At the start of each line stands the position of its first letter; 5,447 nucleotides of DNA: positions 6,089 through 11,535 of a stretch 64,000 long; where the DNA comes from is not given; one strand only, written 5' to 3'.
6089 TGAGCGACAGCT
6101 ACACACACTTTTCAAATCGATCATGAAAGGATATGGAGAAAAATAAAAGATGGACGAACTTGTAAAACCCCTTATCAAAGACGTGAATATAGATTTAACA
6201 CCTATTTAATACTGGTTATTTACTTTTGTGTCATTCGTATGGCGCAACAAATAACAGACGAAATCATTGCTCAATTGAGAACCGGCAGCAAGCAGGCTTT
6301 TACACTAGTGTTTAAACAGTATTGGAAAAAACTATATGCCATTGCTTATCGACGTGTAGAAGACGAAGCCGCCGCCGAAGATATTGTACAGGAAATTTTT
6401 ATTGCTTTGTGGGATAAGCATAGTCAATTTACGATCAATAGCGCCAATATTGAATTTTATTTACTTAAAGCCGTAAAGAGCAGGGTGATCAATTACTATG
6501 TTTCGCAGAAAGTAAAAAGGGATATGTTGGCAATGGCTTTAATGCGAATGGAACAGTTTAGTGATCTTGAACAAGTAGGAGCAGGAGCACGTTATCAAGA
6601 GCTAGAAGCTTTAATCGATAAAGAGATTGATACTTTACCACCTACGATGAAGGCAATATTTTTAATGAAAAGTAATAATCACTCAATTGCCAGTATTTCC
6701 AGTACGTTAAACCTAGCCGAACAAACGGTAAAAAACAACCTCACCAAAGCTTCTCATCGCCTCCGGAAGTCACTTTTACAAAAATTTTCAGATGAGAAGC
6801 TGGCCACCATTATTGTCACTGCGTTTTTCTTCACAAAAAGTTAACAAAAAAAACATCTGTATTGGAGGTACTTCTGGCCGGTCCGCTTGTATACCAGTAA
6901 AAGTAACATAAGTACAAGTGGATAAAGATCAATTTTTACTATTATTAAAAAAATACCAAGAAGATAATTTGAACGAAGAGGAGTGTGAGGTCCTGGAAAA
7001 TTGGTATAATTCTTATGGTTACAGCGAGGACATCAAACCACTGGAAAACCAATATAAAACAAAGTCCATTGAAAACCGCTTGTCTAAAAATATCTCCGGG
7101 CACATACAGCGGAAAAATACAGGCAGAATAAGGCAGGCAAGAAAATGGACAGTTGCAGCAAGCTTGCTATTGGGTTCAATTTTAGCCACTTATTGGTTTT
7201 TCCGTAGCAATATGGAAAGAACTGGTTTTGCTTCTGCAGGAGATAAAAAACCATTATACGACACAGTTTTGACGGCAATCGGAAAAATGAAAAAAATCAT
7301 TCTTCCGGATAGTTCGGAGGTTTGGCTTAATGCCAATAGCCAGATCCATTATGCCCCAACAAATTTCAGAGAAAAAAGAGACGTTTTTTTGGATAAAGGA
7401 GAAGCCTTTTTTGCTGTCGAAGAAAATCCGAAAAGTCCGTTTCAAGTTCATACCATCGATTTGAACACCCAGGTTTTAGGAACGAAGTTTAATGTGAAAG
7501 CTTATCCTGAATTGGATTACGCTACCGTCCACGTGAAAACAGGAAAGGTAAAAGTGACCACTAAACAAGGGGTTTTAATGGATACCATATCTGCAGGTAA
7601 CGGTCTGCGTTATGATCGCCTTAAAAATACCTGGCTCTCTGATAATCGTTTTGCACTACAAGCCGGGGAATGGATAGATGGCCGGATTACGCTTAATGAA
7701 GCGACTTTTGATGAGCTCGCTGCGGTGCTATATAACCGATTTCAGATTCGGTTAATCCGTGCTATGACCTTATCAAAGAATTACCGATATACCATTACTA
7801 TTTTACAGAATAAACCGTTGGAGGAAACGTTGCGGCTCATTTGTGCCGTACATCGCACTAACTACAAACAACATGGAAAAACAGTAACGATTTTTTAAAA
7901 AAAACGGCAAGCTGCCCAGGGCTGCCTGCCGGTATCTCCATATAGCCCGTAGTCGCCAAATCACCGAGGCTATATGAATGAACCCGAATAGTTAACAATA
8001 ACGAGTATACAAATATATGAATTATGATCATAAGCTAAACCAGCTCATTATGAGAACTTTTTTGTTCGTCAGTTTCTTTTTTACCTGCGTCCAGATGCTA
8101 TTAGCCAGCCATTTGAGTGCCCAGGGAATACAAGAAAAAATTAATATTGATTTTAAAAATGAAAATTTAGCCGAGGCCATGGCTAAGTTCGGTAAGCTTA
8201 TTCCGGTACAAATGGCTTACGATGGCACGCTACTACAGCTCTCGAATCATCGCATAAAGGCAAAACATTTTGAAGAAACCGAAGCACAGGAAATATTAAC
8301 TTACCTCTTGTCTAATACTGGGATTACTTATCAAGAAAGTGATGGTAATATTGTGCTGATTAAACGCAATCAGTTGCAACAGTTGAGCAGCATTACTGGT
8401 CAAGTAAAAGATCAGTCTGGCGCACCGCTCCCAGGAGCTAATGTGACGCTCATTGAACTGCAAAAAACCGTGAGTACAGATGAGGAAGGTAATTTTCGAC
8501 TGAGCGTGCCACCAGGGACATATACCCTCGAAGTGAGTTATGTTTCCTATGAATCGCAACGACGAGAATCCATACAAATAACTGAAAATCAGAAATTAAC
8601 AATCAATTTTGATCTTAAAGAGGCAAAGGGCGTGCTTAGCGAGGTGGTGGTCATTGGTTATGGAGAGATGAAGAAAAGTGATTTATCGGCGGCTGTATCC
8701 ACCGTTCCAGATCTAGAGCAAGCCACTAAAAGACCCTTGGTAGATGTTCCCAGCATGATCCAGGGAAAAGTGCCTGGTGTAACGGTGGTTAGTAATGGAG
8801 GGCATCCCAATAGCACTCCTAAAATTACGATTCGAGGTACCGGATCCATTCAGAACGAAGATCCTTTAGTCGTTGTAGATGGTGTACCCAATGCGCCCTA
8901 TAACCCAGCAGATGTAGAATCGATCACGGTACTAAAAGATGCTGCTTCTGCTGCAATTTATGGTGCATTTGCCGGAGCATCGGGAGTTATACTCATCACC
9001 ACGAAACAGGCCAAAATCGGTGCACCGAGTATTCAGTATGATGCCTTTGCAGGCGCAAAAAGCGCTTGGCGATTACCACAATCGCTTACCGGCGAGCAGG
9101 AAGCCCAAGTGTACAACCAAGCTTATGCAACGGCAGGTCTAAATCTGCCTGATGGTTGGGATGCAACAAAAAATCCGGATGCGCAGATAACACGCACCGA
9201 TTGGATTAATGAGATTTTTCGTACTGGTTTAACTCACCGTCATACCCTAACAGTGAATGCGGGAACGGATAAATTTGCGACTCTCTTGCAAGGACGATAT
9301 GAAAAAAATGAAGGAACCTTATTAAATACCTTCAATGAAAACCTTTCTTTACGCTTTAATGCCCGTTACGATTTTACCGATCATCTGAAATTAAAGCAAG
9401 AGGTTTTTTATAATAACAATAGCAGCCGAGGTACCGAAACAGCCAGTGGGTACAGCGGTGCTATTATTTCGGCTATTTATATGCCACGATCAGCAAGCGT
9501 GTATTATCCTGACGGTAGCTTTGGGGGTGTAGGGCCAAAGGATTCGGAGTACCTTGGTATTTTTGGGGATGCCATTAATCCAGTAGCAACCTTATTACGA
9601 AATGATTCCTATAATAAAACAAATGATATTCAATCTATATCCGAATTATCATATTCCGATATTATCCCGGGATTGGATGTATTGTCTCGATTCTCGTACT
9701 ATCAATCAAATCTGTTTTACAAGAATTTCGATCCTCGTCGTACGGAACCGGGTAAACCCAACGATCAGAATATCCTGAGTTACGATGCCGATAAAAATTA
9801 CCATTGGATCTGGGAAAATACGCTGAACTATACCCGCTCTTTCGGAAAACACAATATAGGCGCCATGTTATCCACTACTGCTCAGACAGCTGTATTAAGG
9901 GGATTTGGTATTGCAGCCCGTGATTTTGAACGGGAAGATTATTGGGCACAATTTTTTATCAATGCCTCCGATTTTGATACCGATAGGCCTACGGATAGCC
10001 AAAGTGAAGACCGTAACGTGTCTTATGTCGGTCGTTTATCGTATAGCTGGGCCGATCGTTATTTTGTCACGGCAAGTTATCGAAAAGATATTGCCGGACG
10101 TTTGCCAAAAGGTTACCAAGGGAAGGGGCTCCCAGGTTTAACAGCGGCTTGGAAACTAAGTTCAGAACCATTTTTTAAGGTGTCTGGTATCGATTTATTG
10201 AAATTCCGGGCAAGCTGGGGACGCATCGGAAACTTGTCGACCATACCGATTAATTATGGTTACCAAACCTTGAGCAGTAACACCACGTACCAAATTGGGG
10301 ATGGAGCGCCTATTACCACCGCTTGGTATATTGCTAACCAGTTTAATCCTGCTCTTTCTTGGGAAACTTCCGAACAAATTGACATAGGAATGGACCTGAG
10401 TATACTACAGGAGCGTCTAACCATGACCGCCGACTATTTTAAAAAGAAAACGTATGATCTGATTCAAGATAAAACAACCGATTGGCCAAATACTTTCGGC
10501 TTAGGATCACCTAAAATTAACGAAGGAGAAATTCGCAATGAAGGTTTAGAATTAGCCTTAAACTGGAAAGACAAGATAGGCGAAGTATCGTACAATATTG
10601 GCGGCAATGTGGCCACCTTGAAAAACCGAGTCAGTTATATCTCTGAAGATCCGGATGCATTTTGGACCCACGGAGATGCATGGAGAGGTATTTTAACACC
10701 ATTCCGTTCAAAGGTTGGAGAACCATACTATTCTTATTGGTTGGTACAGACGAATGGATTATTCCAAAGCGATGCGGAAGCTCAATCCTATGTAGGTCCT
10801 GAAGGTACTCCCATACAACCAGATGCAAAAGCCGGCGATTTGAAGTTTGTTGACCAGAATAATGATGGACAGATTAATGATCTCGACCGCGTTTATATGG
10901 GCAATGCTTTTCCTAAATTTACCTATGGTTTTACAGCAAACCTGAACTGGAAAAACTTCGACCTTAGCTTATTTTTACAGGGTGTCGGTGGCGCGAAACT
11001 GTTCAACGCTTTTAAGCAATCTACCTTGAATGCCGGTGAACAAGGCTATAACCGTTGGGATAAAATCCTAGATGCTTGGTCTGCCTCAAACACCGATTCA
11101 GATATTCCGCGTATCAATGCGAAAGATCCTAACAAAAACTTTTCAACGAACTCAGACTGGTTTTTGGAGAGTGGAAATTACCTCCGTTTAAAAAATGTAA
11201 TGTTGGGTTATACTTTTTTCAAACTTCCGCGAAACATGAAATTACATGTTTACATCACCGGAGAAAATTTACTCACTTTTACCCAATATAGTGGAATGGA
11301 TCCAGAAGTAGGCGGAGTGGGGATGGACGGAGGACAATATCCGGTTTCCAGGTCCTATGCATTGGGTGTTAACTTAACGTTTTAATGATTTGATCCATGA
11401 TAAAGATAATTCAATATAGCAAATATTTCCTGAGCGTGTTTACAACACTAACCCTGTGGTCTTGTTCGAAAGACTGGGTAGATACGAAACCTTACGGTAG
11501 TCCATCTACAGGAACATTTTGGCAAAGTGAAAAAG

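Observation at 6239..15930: SusC/SusD-type locus whose cargo enzymes are PLC-type phosphodiesterases and an alkaline phosphatase, not glycoside hydrolases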

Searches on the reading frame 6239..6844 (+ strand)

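Call 4: search_protein_families(library=pfam, proteins=[window:6239-6844:+], max_evalue=0.01)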
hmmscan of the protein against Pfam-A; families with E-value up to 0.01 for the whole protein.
window:6239-6844:+ (201 aa): 3 families
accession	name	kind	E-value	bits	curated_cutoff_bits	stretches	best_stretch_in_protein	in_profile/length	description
PF04542.20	Sigma70_r2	-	4.5e-12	46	24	1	25-91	2-69/71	Sigma-70 region 2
PF08281.18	Sigma70_r4_2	-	6.6e-09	35.7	25.7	1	125-171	3-50/54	Sigma-70, region 4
PF07638.17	Sigma70_ECF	-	0.0001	22.7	21.1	1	8-177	6-181/185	ECF sigma factor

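Call 5: search_protein_families(library=ncbifam, proteins=[window:6239-6844:+], max_evalue=0.01)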
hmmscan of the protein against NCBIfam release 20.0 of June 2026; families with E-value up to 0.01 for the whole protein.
window:6239-6844:+ (201 aa): 80 families (the best 25 are shown)
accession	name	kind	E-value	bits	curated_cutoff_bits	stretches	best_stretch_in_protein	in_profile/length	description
TIGR02985.1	Sig70_bacteroi1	subfamily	1.9e-34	119.2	126.4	1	19-179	1-162/162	RNA polymerase sigma-70 factor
NF058625.1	sigma_PG0214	equivalog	6e-20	71.6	130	1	18-182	3-164/170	GFO_1088 family ECF-type sigma factor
NF008888.0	PRK11922.1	equivalog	1.4e-17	64.1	204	1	6-184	17-201/231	RNA polymerase sigma factor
NF009172.0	PRK12519.1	subfamily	4.4e-17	62.2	222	1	4-181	14-191/194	RNA polymerase sigma factor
NF007223.0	PRK09641.1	equivalog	1.5e-15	57.6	209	1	4-180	3-185/187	RNA polymerase sigma factor SigW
TIGR02937.1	sigma70-ECF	superfamily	8.7e-15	54.7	42.9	1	20-179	2-165/165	sigma-70 family RNA polymerase sigma factor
NF009166.1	PRK12513.1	equivalog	1.4e-14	54.3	206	1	7-181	10-188/193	RNA polymerase sigma factor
TIGR02948.1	SigW_bacill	equivalog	3.1e-14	53.5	243.1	1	5-179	4-184/187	RNA polymerase sigma factor SigW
NF004113.0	PRK05602.1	equivalog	6.5e-14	52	208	1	7-183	33-205/211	RNA polymerase sigma factor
TIGR02983.1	SigE-fam_strep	subfamily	2.7e-13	50.1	141.55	1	16-181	3-160/162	SigE family RNA polymerase sigma factor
TIGR02952.1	Sig70_famx2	equivalog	4.1e-13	49.6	206.45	1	14-178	6-169/170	ECF subfamily RNA polymerase sigma factor, BldN family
NF009168.0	PRK12515.1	subfamily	1.2e-12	47.7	236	1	3-181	5-181/189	RNA polymerase sigma factor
NF007225.0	PRK09643.1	equivalog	3.8e-12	46.3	190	1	7-181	15-184/204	RNA polymerase sigma factor SigM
NF006930.0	PRK09415.1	subfamily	1.2e-11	44.8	198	1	18-180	15-176/179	RNA polymerase factor sigma C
TIGR02950.1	SigM_subfam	subfamily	1.3e-11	44.6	147.95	1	24-178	5-157/159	RNA polymerase sigma factor, SigM family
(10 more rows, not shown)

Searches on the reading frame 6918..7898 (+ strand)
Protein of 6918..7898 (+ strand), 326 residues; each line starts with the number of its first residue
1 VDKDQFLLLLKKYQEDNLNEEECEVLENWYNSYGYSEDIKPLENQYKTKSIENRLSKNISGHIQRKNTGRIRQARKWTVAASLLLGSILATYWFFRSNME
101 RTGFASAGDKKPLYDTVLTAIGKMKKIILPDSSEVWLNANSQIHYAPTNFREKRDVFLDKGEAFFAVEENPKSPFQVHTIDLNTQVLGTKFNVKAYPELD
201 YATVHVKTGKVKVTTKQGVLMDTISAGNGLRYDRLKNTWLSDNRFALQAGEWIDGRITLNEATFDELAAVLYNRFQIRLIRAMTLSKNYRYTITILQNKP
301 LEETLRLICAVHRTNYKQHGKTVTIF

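Call 4: search_protein_families(library=pfam, proteins=[window:6918-7898:+], max_evalue=0.01)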
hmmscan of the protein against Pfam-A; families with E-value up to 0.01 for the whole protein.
window:6918-7898:+ (326 aa): 2 families
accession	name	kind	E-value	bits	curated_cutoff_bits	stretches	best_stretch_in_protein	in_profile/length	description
PF04773.18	FecR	-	1.8e-19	70.4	24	1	115-212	1-97/97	FecR protein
PF16344.10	FecR_C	-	1.2e-08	35.3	24.4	1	257-325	2-70/70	FecR, C-terminal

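Call 5: search_protein_families(library=ncbifam, proteins=[window:6918-7898:+], max_evalue=0.01)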
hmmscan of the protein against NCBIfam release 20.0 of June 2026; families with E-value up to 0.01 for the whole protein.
window:6918-7898:+ (326 aa): 2 families
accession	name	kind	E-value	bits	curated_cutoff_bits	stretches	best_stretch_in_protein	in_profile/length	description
NF007296.1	PRK09774.1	equivalog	3e-11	43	385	1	57-271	57-257/313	ferric citrate uptake sigma factor regulator FecR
NF047528.1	LIMLP_03685_anti-sigma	equivalog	5.2e-05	22.6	200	0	154-229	152-228/347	LIMLP_03685 family anti-sigma factor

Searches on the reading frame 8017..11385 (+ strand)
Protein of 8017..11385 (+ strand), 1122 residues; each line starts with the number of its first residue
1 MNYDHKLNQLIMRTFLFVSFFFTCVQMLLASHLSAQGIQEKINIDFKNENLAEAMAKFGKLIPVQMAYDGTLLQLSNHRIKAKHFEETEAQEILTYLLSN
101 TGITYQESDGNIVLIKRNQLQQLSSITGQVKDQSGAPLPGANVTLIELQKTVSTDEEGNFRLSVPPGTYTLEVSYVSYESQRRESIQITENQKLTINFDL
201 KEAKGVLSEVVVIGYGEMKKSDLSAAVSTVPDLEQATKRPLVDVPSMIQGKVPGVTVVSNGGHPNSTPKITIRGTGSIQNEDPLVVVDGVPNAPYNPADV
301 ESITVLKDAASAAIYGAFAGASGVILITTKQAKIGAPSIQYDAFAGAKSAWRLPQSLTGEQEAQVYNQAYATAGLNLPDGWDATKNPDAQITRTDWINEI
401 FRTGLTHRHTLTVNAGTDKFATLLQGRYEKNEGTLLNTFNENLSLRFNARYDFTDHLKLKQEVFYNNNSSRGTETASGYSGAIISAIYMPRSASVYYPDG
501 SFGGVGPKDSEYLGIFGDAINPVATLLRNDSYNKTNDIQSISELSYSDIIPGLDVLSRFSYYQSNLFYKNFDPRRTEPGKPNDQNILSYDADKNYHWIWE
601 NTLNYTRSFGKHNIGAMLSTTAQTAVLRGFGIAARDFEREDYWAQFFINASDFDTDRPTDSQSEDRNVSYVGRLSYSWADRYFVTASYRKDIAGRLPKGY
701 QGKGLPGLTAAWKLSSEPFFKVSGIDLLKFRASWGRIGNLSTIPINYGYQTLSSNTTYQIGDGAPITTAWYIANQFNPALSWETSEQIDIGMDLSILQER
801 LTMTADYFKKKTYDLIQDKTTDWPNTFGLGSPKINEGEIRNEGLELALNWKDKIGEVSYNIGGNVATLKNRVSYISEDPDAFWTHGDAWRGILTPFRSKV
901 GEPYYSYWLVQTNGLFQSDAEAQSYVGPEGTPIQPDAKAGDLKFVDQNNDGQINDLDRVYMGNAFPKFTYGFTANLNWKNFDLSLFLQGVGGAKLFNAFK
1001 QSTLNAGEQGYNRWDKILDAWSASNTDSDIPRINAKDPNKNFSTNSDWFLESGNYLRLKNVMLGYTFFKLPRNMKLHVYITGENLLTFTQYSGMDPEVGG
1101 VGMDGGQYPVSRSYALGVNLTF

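Call 4: search_protein_families(library=pfam, proteins=[window:8017-11385:+], max_evalue=0.01)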
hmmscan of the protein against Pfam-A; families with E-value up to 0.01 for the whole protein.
window:8017-11385:+ (1122 aa): 6 families
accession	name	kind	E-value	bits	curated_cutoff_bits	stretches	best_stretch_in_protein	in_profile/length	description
PF13620.12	CarboxypepD_reg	-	2.3e-23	82.7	32.3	1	125-201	1-82/82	Carboxypeptidase regulatory-like domain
PF13715.12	CarbopepD_reg_2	-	9.8e-21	74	32.2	1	126-212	1-88/88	CarboxypepD_reg-like domain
PF07715.20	Plug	-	1.7e-14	54.7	23.9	1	220-320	2-104/107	TonB-dependent Receptor Plug Domain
PF07660.19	STN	-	6.1e-06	26.4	28.4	1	86-116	21-50/52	Secretin and TonB N terminus short domain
PF16344.10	FecR_C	-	0.00087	19.7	24.4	1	45-113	3-69/70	FecR, C-terminal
PF07210.18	DUF1416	-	0.0066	16.8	23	0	119-175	15-74/97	Protein of unknown function (DUF1416)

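Call 5: search_protein_families(library=ncbifam, proteins=[window:8017-11385:+], max_evalue=0.01)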
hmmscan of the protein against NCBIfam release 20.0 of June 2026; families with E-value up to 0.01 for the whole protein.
window:8017-11385:+ (1122 aa): 3 families
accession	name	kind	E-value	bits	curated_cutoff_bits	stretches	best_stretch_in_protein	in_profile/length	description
TIGR04056.1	OMP_RagA_SusC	subfamily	4e-238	793.4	368.25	1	125-1122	2-981/981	SusC/RagA family TonB-linked outer membrane protein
TIGR04057.1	SusC_RagA_signa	signature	1.1e-13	50.7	46.2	1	299-330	1-31/31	SusC/RagA subfamily TonB-dependent outer membrane receptor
NF040788.1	S-lay_SlaB_Mtsph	equivalog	0.0016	17.4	700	1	124-212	121-207/416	S-layer protein SlaB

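Call 32: search_solved_structures(query=window:8017-11385:+, max_evalue=1e-20)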
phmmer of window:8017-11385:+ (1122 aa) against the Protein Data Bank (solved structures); distinct sequences matched with E-value up to 1e-20: 8.
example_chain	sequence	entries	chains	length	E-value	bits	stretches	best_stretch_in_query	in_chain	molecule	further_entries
8aa4_A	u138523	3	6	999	5.2e-121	408.6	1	119-1122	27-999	SusC homolog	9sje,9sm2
5t3r_D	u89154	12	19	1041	7.4e-101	341.8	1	126-1120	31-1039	SusC homolog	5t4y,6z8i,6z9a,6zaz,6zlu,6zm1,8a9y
6zlt_B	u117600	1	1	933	5.2e-93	315.9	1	210-1120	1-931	SusC homolog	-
6sli_B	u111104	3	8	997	2.8e-48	167.7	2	130-346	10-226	RagA protein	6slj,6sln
6sml_B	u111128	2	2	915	1.2e-39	139.2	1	576-1122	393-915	RagA protein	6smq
8ypu_C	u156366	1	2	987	6.5e-39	136.7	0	210-499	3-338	SusC/RagA family TonB-linked outer membrane protein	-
8ypt_C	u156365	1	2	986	7.5e-39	136.5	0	210-499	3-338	TonB-linked outer membrane protein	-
6sm3_B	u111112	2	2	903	5.8e-37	130.3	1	576-1122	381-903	RagA protein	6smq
